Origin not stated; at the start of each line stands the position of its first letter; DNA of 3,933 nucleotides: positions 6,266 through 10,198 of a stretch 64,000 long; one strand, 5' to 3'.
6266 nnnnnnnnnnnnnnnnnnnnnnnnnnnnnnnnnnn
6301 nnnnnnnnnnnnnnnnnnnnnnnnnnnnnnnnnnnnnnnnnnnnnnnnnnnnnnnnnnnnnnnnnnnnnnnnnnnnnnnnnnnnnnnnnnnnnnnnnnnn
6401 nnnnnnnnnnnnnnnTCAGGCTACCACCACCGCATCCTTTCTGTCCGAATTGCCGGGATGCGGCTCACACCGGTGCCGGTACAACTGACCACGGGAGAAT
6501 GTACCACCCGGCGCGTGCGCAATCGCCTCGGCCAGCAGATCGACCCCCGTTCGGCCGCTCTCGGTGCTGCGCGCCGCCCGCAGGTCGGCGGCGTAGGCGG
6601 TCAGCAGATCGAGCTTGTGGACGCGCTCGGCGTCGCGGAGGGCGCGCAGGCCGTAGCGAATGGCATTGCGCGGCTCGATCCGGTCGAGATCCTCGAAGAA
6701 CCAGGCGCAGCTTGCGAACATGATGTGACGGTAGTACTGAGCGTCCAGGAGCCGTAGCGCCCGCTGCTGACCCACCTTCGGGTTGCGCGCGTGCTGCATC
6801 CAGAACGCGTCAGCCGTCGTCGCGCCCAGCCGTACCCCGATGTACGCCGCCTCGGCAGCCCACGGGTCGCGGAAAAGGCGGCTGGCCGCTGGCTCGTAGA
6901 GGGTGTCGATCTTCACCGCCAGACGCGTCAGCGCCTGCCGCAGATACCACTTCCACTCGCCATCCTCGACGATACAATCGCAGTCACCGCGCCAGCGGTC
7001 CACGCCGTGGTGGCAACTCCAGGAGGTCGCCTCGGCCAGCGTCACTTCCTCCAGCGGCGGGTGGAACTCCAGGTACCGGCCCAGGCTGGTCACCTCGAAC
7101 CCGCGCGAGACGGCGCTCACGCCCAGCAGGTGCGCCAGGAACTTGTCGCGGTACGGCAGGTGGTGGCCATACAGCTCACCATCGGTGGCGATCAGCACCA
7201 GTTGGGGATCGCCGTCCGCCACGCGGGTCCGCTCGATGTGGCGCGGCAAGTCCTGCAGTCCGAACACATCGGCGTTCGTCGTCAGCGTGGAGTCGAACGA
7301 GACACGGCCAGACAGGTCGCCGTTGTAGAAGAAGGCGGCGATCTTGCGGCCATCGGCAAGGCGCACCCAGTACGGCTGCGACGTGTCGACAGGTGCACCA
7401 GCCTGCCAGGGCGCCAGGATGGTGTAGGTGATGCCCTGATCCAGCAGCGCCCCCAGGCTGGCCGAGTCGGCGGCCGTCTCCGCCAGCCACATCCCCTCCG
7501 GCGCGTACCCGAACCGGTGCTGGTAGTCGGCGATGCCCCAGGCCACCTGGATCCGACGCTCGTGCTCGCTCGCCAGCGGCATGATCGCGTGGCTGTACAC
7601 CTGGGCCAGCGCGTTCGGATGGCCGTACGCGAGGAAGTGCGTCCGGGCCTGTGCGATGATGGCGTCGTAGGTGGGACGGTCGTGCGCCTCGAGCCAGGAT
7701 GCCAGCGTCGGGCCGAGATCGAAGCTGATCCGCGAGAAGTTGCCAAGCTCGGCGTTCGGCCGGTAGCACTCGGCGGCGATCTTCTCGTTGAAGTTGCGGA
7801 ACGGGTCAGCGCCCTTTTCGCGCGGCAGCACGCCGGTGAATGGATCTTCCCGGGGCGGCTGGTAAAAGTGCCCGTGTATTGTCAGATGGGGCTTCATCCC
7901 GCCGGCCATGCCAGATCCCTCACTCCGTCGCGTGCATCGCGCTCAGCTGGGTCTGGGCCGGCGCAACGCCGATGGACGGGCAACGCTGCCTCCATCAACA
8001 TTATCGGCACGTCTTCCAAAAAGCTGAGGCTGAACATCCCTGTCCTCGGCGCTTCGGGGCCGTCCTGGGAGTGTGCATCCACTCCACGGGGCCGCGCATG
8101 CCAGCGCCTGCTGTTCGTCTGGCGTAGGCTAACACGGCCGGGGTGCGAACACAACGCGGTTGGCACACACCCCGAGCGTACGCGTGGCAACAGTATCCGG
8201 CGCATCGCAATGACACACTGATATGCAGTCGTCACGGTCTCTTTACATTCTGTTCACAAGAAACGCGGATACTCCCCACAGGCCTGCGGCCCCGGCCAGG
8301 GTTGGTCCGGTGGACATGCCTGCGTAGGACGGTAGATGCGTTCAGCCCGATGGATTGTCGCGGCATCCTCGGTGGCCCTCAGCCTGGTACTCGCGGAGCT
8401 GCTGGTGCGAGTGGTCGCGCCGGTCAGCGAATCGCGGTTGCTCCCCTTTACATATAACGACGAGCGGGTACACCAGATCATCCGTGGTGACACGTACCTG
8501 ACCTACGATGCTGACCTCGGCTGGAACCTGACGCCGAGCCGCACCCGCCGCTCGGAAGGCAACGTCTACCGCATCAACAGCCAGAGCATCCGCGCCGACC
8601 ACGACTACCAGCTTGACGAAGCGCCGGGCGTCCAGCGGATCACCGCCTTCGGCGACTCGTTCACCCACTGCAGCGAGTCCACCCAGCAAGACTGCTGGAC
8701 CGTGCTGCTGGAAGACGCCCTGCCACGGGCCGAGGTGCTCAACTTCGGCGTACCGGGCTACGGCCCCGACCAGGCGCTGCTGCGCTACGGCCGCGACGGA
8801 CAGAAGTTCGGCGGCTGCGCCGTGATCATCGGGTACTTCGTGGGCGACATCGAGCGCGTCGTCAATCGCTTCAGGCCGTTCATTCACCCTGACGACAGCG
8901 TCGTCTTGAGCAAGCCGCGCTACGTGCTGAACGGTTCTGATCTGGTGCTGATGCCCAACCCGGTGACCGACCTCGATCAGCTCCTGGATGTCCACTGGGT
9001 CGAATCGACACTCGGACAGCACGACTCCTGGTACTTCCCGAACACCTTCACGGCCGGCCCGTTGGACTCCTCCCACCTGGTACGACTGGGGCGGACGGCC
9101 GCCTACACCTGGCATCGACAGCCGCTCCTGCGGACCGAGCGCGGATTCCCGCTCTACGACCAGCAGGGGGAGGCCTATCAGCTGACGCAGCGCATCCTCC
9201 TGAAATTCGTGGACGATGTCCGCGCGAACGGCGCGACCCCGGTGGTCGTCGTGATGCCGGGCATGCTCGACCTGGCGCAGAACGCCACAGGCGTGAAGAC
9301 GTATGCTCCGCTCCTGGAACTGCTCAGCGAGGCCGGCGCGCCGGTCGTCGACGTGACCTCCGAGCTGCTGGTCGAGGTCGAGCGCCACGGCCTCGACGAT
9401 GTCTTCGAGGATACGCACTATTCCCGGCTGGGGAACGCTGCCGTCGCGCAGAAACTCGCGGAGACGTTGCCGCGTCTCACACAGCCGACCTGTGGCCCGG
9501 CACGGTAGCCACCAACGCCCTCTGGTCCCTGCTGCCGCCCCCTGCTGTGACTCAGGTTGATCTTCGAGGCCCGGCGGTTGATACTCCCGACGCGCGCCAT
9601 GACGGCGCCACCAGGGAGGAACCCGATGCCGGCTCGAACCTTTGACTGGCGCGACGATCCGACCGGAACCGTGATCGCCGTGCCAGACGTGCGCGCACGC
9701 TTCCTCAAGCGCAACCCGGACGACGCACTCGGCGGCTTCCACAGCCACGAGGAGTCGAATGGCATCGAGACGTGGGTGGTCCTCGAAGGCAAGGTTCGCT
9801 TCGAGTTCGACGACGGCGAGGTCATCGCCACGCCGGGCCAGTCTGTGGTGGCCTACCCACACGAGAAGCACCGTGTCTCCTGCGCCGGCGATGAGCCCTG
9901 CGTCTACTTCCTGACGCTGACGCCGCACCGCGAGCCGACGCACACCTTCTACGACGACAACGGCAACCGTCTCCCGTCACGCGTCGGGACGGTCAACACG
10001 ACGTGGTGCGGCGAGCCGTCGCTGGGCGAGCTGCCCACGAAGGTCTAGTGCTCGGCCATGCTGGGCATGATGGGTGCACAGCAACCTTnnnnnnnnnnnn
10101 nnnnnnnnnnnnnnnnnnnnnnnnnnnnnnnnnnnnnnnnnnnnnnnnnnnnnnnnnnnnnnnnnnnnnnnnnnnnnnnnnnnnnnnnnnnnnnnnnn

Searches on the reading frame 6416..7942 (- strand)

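Call 58: search_protein_families(library=pfam, proteins=[window:6416-7942:-], max_evalue=0.00001)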
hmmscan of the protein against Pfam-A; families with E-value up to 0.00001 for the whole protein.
window:6416-7942:- (508 aa): 2 families
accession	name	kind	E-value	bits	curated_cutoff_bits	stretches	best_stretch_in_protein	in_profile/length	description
PF12055.13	DUF3536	-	1.2e-27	97.5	25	1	329-460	4-139/284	Domain of unknown function (DUF3536)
PF03065.20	Glyco_hydro_57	-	1.9e-15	57.4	21.2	1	112-272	106-260/291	Glycosyl hydrolase family 57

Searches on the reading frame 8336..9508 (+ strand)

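Call 58: search_protein_families(library=pfam, proteins=[window:8336-9508:+], max_evalue=0.00001)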
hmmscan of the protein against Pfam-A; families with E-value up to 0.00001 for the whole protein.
window:8336-9508:+ (390 aa): 2 families
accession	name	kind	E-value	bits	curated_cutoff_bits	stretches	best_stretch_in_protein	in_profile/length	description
PF13472.12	Lipase_GDSL_2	-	3.6e-08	34.6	32.9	0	104-159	1-62/178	GDSL-like Lipase/Acylhydrolase family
PF16822.11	ALGX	-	3.5e-06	27.3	26.5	0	284-381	28-133/268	SGNH hydrolase-like domain, acetyltransferase AlgX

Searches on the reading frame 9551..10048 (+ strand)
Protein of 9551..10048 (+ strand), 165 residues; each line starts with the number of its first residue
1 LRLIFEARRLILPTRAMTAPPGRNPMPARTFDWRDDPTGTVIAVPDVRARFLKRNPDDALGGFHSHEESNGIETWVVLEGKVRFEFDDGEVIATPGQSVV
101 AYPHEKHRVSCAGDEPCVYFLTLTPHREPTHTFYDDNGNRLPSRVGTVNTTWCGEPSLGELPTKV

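Call 58: search_protein_families(library=pfam, proteins=[window:9551-10048:+], max_evalue=0.00001)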
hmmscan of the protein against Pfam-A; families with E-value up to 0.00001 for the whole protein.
window:9551-10048:+ (165 aa): 2 families
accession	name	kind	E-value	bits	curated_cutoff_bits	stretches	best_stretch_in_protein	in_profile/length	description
PF07883.17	Cupin_2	-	7.8e-13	48.4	27.2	1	60-120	10-67/70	Cupin domain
PF02311.25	AraC_binding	-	4.3e-06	26.9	21.1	1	62-121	17-73/135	AraC-like ligand binding domain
